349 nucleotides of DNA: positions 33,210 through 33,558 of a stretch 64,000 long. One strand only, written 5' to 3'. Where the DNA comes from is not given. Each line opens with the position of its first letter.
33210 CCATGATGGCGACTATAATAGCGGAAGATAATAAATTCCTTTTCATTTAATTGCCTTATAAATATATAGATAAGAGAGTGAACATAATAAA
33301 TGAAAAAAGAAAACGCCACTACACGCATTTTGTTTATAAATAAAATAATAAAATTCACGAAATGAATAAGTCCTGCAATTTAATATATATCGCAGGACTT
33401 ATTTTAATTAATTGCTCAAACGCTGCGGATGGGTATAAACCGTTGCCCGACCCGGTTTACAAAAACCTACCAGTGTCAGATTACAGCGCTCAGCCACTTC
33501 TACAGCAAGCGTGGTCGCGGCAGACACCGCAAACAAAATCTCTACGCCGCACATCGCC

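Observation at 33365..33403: Perfect 12-bp inverted repeat between fdhD and yiiG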

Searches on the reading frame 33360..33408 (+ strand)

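Call 62: search_protein_families(library=padloc, proteins=[L086:8419-10251:-, L086:6111-8414:-], max_evalue=0.001)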
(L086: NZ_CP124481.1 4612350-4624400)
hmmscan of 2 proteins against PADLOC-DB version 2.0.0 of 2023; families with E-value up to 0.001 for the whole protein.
L086:8419-10251:- (611 aa): 3 families
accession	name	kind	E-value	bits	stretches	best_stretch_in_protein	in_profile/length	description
PDLC03972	TmtA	-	5.5e-06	22.7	1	13-137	22-130/1302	-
PDLC03971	TmtA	-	0.00065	15.3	0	36-89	58-107/1782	-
PDLC03966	TmtA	-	0.00083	15.2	0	35-132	46-135/1655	-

L086:6111-8414:- (768 aa): 0 families

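Call 63: search_protein_families(library=pfam, proteins=[L086:8419-10251:-, L086:6111-8414:-], max_evalue=0.01)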
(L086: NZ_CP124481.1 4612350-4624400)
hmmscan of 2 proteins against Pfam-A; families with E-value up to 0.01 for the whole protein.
L086:8419-10251:- (611 aa): 3 families
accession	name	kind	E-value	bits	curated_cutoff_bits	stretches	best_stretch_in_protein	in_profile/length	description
PF13589.12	HATPase_c_3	-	3.8e-09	37.1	25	1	32-149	3-108/137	Histidine kinase-, DNA gyrase B-, and HSP90-like ATPase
PF00183.23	HSP90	-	1.1e-07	31.7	24.4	1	274-352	147-225/518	Hsp90 protein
PF02518.31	HATPase_c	-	0.00032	21.5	26.4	1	35-174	9-109/111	Histidine kinase-, DNA gyrase B-, and HSP90-like ATPase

L086:6111-8414:- (768 aa): 1 family
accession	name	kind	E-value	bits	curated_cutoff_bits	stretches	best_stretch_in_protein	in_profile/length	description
PF14559.12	TPR_19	-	7.6e-05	23.4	25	0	382-425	12-55/68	Tetratricopeptide repeat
